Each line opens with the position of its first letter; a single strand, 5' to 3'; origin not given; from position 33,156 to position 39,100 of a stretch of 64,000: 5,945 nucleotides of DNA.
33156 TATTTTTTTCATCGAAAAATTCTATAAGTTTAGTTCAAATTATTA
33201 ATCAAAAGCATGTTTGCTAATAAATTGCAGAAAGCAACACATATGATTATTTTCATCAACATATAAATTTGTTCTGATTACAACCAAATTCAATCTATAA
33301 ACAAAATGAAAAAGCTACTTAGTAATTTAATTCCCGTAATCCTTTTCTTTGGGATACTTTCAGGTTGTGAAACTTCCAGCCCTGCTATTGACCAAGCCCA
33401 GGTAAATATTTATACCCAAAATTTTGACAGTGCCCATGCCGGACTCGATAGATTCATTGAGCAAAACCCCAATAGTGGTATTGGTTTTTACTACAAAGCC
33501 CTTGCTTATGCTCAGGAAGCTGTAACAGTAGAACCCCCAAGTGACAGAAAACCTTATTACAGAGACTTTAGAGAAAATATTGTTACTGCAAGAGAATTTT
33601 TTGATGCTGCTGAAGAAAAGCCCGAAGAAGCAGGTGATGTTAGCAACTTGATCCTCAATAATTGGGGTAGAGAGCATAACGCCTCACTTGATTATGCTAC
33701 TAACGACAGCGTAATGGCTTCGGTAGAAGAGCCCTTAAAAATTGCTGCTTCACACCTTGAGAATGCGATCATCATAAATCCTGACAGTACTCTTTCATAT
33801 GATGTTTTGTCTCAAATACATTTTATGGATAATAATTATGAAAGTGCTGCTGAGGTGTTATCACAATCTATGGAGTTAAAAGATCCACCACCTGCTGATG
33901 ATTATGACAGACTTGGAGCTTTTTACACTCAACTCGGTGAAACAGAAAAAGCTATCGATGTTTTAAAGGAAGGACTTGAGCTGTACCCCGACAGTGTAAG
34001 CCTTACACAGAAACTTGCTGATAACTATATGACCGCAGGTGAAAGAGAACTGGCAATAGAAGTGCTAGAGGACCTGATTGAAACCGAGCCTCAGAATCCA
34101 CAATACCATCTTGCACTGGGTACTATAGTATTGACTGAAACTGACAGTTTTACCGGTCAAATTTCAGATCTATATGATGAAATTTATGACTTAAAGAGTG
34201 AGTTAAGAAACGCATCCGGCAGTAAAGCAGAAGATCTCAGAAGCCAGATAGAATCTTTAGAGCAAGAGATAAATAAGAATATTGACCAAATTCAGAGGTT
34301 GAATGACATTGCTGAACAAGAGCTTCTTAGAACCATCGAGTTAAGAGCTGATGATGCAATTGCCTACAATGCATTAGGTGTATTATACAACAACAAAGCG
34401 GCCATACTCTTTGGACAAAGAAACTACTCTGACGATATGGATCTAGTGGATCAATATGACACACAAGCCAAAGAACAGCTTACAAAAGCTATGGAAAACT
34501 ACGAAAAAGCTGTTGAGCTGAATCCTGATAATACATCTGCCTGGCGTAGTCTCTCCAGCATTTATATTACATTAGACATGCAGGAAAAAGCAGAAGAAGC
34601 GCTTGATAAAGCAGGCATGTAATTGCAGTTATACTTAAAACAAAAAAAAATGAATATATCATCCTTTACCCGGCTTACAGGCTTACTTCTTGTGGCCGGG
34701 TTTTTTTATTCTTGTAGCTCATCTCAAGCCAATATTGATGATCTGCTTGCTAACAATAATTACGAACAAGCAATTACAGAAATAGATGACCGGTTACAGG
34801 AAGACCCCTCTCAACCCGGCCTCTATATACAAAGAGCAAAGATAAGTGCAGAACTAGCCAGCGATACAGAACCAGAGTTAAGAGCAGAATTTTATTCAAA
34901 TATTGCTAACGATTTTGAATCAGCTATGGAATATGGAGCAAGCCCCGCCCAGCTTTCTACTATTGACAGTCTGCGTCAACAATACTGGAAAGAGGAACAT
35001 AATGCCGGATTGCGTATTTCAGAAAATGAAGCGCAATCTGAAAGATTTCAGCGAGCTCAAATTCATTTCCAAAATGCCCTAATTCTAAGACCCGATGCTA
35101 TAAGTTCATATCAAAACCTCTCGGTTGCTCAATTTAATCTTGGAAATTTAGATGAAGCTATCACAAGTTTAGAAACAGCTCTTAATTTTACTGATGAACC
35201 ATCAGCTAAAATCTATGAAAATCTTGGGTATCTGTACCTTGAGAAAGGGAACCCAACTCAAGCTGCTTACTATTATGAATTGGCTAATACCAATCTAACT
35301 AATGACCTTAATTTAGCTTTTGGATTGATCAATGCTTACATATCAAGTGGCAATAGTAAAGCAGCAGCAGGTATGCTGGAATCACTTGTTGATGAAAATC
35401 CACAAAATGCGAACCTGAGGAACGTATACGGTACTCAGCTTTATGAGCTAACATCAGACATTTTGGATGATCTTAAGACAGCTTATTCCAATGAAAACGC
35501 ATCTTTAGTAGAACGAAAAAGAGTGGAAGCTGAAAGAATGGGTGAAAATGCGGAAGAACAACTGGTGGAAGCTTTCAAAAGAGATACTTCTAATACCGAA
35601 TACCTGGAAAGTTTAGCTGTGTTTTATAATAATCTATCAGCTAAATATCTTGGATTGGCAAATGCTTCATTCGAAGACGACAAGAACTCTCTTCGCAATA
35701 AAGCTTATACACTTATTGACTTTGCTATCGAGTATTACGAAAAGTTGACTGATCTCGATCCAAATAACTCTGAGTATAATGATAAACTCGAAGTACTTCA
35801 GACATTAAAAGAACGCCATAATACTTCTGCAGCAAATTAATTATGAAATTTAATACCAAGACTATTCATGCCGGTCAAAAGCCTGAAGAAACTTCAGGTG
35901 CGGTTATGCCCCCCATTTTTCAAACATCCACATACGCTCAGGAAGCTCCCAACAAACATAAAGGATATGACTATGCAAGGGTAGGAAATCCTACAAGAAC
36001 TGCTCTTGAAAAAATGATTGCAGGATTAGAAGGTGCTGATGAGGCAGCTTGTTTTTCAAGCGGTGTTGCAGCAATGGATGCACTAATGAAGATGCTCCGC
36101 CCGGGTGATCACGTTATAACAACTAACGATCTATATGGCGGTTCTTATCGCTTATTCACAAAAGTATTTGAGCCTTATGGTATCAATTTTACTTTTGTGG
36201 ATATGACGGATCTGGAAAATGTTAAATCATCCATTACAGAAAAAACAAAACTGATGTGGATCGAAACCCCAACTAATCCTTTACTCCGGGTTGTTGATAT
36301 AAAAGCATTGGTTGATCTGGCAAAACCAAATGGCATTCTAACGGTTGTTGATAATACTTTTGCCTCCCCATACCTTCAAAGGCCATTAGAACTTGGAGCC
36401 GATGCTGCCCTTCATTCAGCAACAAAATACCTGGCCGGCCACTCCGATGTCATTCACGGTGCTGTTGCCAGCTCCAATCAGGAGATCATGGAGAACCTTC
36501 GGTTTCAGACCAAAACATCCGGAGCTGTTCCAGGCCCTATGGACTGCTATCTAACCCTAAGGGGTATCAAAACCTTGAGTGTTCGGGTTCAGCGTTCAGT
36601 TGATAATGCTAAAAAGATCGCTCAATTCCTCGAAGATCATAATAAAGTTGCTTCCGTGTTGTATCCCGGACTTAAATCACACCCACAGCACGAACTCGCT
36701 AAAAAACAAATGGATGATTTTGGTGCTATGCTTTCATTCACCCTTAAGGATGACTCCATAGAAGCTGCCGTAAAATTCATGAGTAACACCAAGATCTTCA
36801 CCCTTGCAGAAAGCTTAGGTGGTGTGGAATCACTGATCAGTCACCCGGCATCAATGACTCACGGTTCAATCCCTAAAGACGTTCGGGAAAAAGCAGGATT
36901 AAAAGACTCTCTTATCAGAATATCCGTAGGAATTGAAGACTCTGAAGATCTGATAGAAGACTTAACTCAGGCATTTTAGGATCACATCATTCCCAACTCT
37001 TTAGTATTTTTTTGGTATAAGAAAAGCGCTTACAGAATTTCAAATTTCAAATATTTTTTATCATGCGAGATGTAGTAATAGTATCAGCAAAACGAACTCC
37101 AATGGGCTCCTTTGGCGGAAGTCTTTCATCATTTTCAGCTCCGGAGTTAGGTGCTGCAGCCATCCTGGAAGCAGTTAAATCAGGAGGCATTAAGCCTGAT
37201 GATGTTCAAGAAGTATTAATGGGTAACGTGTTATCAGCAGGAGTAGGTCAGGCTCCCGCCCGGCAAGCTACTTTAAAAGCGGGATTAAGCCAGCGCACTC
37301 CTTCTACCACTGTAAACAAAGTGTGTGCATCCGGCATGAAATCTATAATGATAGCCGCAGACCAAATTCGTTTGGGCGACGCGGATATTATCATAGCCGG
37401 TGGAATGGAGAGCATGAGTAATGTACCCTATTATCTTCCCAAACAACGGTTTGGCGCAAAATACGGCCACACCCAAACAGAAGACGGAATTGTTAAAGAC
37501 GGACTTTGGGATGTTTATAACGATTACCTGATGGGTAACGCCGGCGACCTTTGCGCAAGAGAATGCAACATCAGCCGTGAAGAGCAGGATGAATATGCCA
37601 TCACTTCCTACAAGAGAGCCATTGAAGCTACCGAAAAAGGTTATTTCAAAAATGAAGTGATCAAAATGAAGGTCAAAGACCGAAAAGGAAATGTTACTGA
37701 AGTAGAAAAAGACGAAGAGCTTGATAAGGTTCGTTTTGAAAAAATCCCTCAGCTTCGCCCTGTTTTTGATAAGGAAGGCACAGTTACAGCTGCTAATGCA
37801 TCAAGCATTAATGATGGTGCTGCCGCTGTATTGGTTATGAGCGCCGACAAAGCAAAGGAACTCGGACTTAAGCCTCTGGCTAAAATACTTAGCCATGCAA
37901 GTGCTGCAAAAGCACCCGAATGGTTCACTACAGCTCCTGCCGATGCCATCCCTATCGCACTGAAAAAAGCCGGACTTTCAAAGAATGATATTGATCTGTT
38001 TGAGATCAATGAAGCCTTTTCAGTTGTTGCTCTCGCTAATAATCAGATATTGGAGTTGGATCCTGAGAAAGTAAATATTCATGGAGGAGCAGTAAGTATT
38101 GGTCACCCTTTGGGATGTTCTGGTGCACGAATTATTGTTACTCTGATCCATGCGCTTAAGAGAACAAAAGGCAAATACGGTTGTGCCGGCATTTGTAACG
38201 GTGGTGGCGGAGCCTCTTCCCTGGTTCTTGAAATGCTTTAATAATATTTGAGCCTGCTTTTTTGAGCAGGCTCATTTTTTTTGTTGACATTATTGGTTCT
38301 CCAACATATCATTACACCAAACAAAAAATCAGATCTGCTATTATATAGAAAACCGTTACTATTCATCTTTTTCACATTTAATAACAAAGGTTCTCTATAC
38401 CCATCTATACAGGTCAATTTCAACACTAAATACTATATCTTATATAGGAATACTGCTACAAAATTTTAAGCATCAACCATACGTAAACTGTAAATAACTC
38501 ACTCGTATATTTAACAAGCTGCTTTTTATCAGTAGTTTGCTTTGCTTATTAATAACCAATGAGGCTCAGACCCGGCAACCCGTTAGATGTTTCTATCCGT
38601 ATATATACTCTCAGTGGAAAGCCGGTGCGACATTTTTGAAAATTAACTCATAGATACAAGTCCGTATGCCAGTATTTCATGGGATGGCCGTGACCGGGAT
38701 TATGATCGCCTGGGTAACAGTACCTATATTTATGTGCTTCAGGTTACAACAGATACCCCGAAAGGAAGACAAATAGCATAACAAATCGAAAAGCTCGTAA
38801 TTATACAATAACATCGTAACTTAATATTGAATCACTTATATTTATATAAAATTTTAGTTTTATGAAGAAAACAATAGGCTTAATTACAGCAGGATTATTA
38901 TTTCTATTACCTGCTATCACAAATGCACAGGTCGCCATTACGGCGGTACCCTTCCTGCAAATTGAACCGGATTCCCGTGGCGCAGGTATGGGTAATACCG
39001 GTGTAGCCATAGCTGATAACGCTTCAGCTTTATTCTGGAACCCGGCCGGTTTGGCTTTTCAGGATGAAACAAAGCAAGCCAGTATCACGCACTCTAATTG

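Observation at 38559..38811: Hidden porU pseudogene: the T9SS sortase is nearly deleted while porV and T9SS cargo remain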

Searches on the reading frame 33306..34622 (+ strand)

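Call 7: search_protein_families(library=ncbifam, proteins=[window:33306-34622:+])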
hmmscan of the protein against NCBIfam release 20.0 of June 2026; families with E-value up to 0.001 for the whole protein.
window:33306-34622:+ (438 aa): 20 families
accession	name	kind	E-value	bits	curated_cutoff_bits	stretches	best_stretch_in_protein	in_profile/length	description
TIGR02917.1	PEP_TPR_lipo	equivalog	1.1e-22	79.8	312.2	1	137-274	508-644/899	XrtA/PEP-CTERM system TPR-repeat protein PrsT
NF040959.1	MamA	equivalog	2.6e-19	69.5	200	2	116-243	59-185/204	magnetosome protein MamA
TIGR02521.1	type_IV_pilW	equivalog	1.3e-14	54.3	154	1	389-436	44-91/234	type IV pilus biogenesis/stability protein PilW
TIGR04510.1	mod_pep_cyc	subfamily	7.4e-11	41.3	400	1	140-350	410-612/814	putative peptide modification system cyclase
TIGR02552.1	LcrH_SycD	equivalog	6.5e-09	35.6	104.8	0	202-268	57-123/136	SycD/LcrH family type III secretion system chaperone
NF033920.0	C39_PA2778_fam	equivalog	1.4e-08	34.5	150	0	387-436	201-250/255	PA2778 family cysteine peptidase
NF047558.1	TPR_END_plus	domain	3.8e-08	33.2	32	0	204-233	6-35/56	TPR end-of-group domain-containing protein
NF052415.1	T3SS_chap_SctY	equivalog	4.8e-08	33.5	70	1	203-272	12-84/106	type III secretion apparatus assembly chaperone SctY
TIGR00540.1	TPR_hemY_coli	hypoth_equivalog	1.1e-07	31.1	142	0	207-277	271-338/385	heme biosynthesis-associated TPR protein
NF008757.0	PRK11788.1-5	equivalog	1.6e-07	30.8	363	1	144-281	196-332/388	lipopolysaccharide assembly protein LapB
NF040561.1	PrimPol_Msp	equivalog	1.6e-07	30.2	200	0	175-266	4-86/515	CRISPR-associated primase-polymerase type A1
NF033762.1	social_mot_Tgl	equivalog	2.9e-07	30.1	225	0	386-430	41-84/252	social motility TPR repeat lipoprotein Tgl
NF008520.0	PRK11447.1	equivalog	1.5e-06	26.3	858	0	208-272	472-536/1157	cellulose synthase complex outer membrane protein BcsC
NF002725.1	PRK02603.1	equivalog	3.1e-06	27.3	143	0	392-436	88-132/173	photosystem I assembly protein Ycf3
TIGR02795.1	tol_pal_ybgF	equivalog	3e-05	24.6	90.1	0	158-232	32-111/119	tol-pal system protein YbgF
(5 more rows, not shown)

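Call 8: search_protein_families(library=pfam, proteins=[window:33306-34622:+])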
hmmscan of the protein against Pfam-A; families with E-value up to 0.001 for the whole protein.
window:33306-34622:+ (438 aa): 21 families
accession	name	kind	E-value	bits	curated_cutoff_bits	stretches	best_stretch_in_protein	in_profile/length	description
PF13428.12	TPR_14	-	1.1e-19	69.3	23.5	2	200-239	4-43/44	Tetratricopeptide repeat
PF14559.12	TPR_19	-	5.5e-19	68.7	25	2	209-271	3-65/68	Tetratricopeptide repeat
PF07719.23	TPR_2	-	1.1e-18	66.2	27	0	198-229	2-33/34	Tetratricopeptide repeat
PF13432.12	TPR_16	-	1.5e-18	67.4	32.7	1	236-297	2-61/65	Tetratricopeptide repeat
PF13414.12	TPR_11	-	3.7e-18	65.4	26.8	1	389-416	7-34/42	TPR repeat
PF13431.12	TPR_17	-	4.4e-17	61.3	24.4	0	399-431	2-34/34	Tetratricopeptide repeat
PF13181.12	TPR_8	-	2.7e-15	55.6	25.7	0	200-229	4-33/34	Tetratricopeptide repeat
PF00515.34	TPR_1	-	7.2e-10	38.7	27.8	1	202-229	6-33/34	Tetratricopeptide repeat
PF13424.12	TPR_12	-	2.3e-09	37.8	30.1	0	202-258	8-72/77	Tetratricopeptide repeat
PF23914.1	TPR_CcmH_CycH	-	3.2e-09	37.3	42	0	196-276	49-132/158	Cytochrome c-type biogenesis protein H TPR domain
PF13371.12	TPR_9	-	3.4e-08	33.8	35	0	204-269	2-67/73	Tetratricopeptide repeat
PF13174.12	TPR_6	-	9.4e-07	29.5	26.3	0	202-230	5-33/33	Tetratricopeptide repeat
PF13176.12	TPR_7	-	2.5e-06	27.6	27.9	0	201-228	3-30/36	Tetratricopeptide repeat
PF22890.2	TPR_EMC2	-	6.1e-06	26.9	27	0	387-429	63-105/145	EMC2 TPR-like repeat domain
PF25063.1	ARM_TT21_C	-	6.7e-06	26.6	35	0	167-266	100-199/209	Tetratricopeptide repeat protein 21 C-terminal ARM domain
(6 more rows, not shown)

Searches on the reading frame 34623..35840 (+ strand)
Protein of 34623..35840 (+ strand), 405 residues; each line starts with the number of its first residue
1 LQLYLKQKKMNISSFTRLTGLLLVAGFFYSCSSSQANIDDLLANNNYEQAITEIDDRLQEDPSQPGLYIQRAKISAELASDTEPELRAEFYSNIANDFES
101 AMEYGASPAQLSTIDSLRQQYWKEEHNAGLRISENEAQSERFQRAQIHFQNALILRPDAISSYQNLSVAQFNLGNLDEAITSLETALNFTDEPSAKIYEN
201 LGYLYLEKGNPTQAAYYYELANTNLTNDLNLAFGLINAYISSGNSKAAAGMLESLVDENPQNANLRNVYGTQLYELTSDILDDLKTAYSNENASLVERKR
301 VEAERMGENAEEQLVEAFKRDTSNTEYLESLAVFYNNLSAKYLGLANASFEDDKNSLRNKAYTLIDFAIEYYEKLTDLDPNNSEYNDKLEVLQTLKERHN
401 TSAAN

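Call 7: search_protein_families(library=ncbifam, proteins=[window:34623-35840:+])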
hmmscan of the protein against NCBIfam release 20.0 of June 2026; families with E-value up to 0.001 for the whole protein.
window:34623-35840:+ (405 aa): 8 families
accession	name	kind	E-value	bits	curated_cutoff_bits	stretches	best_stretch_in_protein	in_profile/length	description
NF040959.1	MamA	equivalog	5.8e-12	45.5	200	1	189-335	31-183/204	magnetosome protein MamA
TIGR02917.1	PEP_TPR_lipo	equivalog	2.9e-11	42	312.2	1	141-276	480-614/899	XrtA/PEP-CTERM system TPR-repeat protein PrsT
NF052415.1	T3SS_chap_SctY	equivalog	2.9e-09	37.4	70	1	201-263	12-74/106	type III secretion apparatus assembly chaperone SctY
NF033920.0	C39_PA2778_fam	equivalog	4.2e-08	32.9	150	1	89-189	157-253/255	PA2778 family cysteine peptidase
NF033762.1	social_mot_Tgl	equivalog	1.6e-06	27.6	225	1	140-216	80-157/252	social motility TPR repeat lipoprotein Tgl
TIGR02521.1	type_IV_pilW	equivalog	2.5e-06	27.2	154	1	140-263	79-203/234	type IV pilus biogenesis/stability protein PilW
TIGR04510.1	mod_pep_cyc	subfamily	0.00023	19.8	400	1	101-300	445-629/814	putative peptide modification system cyclase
NF047507.1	TPR_BatC_Lepto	exception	0.0006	19.3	175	1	137-220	35-121/214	TPR repeat-containing protein BatC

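Call 8: search_protein_families(library=pfam, proteins=[window:34623-35840:+])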
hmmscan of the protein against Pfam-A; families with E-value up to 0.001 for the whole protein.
window:34623-35840:+ (405 aa): 12 families
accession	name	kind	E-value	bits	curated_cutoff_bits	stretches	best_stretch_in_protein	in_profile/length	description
PF07719.23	TPR_2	-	6.4e-15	54.4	27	0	163-188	4-29/34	Tetratricopeptide repeat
PF14559.12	TPR_19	-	1e-14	55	25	2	206-267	2-63/68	Tetratricopeptide repeat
PF13428.12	TPR_14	-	1.5e-13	50.4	23.5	0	41-74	11-44/44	Tetratricopeptide repeat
PF13432.12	TPR_16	-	9.6e-12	45.6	32.7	1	169-221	6-57/65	Tetratricopeptide repeat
PF13181.12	TPR_8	-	1.1e-11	44.3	25.7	0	161-188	2-29/34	Tetratricopeptide repeat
PF13371.12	TPR_9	-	3.7e-08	33.7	35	1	137-188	6-57/73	Tetratricopeptide repeat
PF13414.12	TPR_11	-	2.9e-07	30.5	26.8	1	171-209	5-42/42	TPR repeat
PF13424.12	TPR_12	-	3.3e-07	30.8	30.1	1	165-220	8-70/77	Tetratricopeptide repeat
PF00515.34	TPR_1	-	6.4e-07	29.4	27.8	0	195-221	1-27/34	Tetratricopeptide repeat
PF13431.12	TPR_17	-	9e-07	29.1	24.4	0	149-180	2-33/34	Tetratricopeptide repeat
PF13174.12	TPR_6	-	1.2e-06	29.2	26.3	0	165-186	5-26/33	Tetratricopeptide repeat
PF13176.12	TPR_7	-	2.1e-06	27.8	27.9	0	199-220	3-24/36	Tetratricopeptide repeat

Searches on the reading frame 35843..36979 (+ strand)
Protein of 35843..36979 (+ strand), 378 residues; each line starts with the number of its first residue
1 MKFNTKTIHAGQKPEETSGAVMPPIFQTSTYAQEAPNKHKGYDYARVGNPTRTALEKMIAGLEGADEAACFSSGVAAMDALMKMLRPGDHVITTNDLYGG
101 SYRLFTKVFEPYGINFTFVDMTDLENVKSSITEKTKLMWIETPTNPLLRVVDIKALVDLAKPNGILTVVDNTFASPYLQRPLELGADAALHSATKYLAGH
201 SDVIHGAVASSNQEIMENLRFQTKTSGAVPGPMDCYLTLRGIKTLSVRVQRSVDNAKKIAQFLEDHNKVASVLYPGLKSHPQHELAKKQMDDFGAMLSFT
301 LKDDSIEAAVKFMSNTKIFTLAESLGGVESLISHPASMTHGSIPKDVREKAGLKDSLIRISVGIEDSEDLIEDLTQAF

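Call 7: search_protein_families(library=ncbifam, proteins=[window:35843-36979:+])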
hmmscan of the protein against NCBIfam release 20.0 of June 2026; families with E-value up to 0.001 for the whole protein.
window:35843-36979:+ (378 aa): 63 families (the best 25 are shown)
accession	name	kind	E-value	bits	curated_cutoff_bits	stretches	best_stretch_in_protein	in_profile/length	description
NF005871.0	PRK07811.1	equivalog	6.1e-158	525.5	513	1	2-378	12-386/389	cystathionine gamma-synthase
NF005810.0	PRK07671.1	equivalog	2.3e-150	500.8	594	1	1-378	1-376/377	bifunctional cystathionine gamma-lyase/homocysteine desulfhydrase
NF004821.0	PRK06176.1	equivalog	8.5e-147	488.9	642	1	1-378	1-376/380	cystathionine gamma-synthase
NF005976.0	PRK08064.1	equivalog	3.4e-137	457.5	627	1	2-378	6-380/390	cystathionine beta-lyase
TIGR02080.1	O_succ_thio_ly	equivalog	8.3e-130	432.9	504.55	1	4-378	5-379/382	cystathionine gamma-synthase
TIGR01328.1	met_gam_lyase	equivalog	5.1e-125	417.4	549.7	1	1-377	2-387/391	methionine gamma-lyase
TIGR01329.1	cysta_beta_ly_E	equivalog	1.3e-119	399.3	487.5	1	8-378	6-378/383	cystathionine beta-lyase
NF005695.0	PRK07503.1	equivalog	4.1e-119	397.9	666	1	3-377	10-393/403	methionine gamma-lyase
NF004876.0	PRK06234.1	subfamily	4.1e-118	394.9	666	1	1-377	7-394/400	methionine gamma-lyase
NF006095.0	PRK08247.1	equivalog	8.5e-116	386.7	585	1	3-378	6-363/369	methionine biosynthesis PLP-dependent protein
NF005263.0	PRK06767.1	equivalog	1.8e-115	386.1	617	1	2-377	5-382/392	methionine gamma-lyase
NF005961.0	PRK08045.1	equivalog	8.5e-113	376.9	690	1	4-378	6-380/386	cystathionine gamma-synthase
NF006450.0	PRK08776.1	equivalog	4.6e-112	374.7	730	1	4-376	14-386/405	O-succinylhomoserine (thiol)-lyase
NF006003.0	PRK08133.1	equivalog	2.2e-110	369.1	522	1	2-376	11-392/396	O-succinylhomoserine sulfhydrylase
NF006463.0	PRK08861.1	equivalog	2.2e-109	366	670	1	5-378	8-381/388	O-succinylhomoserine (thiol)-lyase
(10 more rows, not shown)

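Call 8: search_protein_families(library=pfam, proteins=[window:35843-36979:+])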
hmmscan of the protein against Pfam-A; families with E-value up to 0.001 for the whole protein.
window:35843-36979:+ (378 aa): 5 families
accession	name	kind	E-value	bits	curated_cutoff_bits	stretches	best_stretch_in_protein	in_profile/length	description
PF01053.26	Cys_Met_Meta_PP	-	4.7e-157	522.9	27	1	5-378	2-380/381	Cys/Met metabolism PLP-dependent enzyme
PF00155.27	Aminotran_1_2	-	8.9e-09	35.4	19.7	1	33-174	24-189/361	Aminotransferase class I and II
PF00266.25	Aminotran_5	-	4.8e-07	29.5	21.5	1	78-198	78-204/371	Aminotransferase class-V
PF06838.17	Met_gamma_lyase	-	3e-05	23.2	24.2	1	26-219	34-246/405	Methionine gamma-lyase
PF01041.23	DegT_DnrJ_EryC1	-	0.00022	21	19.8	0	50-172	24-147/360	DegT/DnrJ/EryC1/StrS aminotransferase family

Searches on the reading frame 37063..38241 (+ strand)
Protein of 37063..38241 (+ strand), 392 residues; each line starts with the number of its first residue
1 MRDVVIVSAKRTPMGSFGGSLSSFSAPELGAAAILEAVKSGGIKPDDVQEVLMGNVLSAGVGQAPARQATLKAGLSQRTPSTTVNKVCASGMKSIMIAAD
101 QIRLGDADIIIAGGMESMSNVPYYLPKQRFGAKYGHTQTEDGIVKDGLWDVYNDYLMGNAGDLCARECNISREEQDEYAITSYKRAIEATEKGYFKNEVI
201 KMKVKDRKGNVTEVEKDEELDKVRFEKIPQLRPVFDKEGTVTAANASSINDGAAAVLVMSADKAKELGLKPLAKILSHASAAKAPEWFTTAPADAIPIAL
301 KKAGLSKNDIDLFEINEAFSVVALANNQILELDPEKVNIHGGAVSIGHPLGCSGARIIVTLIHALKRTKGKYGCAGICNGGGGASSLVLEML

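Call 7: search_protein_families(library=ncbifam, proteins=[window:37063-38241:+])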
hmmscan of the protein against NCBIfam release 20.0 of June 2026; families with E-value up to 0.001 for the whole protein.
window:37063-38241:+ (392 aa): 54 families (the best 25 are shown)
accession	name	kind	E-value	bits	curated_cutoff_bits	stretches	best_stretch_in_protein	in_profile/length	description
NF006086.0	PRK08235.1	equivalog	3.3e-143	477.5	526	1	1-390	1-391/393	acetyl-CoA C-acetyltransferase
NF005404.0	PRK06954.1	subfamily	1.2e-139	465.8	687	1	3-391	8-396/397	acetyl-CoA C-acetyltransferase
TIGR01930.1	AcCoA-C-Actrans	subfamily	2.2e-138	461.4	240.55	1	6-390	1-385/385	acetyl-CoA C-acyltransferase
NF004206.0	PRK05656.1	subfamily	1.3e-128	429.4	688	1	1-390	1-391/392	acetyl-CoA C-acetyltransferase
NF006552.0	PRK09051.1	subfamily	2e-115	386.2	565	1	1-391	3-394/395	beta-ketothiolase BktB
NF042967.1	AcCoAtase_PhaA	equivalog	1.9e-109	366.4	740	1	1-391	1-395/396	acetyl-CoA acetyltransferase PhaA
NF004983.0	PRK06366.1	equivalog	4.3e-109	365.1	627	1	1-391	1-386/388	acetyl-CoA C-acetyltransferase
NF042999.1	bketothiol_BktB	equivalog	2e-107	359.9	725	1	2-390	3-392/394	beta-ketothiolase BktB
NF005152.0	PRK06633.1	equivalog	6.7e-106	354.2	675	1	2-390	3-390/392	acetyl-CoA C-acetyltransferase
NF004853.0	PRK06205.1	subfamily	2.2e-102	343.1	551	1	1-390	1-401/404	acetyl-CoA C-acetyltransferase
NF006551.0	PRK09050.1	subfamily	4.2e-95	319.2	605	1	1-391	1-400/401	3-oxoadipyl-CoA thiolase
TIGR02430.1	pcaF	equivalog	7.2e-93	311.8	597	1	2-390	1-398/400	3-oxoadipyl-CoA thiolase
NF005033.0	PRK06445.1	equivalog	3.9e-92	309.4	511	1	21-390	28-393/395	acetyl-CoA C-acetyltransferase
NF005805.0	PRK07661.1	equivalog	1.4e-89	300.8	633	1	1-391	1-390/391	acetyl-CoA C-acetyltransferase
NF006553.0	PRK09052.1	equivalog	2.8e-89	299.9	567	1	2-390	6-397/399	acetyl-CoA C-acyltransferase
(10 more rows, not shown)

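Call 8: search_protein_families(library=pfam, proteins=[window:37063-38241:+])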
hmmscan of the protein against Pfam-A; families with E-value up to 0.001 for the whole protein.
window:37063-38241:+ (392 aa): 4 families
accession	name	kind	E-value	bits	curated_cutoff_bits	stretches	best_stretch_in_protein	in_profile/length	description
PF00108.29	Thiolase_N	-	1.9e-97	326.2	26.4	1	4-261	1-259/260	Thiolase, N-terminal domain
PF02803.24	Thiolase_C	-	1.2e-47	161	27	1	269-390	1-122/123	Thiolase, C-terminal domain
PF22691.2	Thiolase_C_1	-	3.1e-08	33.9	28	1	276-325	4-53/144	Thiolase C-terminal domain-like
PF00109.32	ketoacyl-synt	-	1.6e-06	28.4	20.8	1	78-119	164-205/252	Beta-ketoacyl synthase, N-terminal domain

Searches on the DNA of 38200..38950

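Call 64: search_rna_families(source=window, start=38200, end=38950, threshold=evalue, max_evalue=1)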
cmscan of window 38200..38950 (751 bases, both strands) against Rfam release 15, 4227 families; matches with E-value up to 1: 2.
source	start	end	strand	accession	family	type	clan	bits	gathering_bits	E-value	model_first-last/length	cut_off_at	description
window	38211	38288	+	RF00519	suhB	Gene; sRNA;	CL00108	20.5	41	0.11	1-77/77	no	Makes More Granules Regulator RNA (mmgR)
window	38200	38279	+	RF00083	GlmZ_SraJ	Gene; sRNA;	CL00011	18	60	0.049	137-214/214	5'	GlmZ RNA activator of glmS mRNA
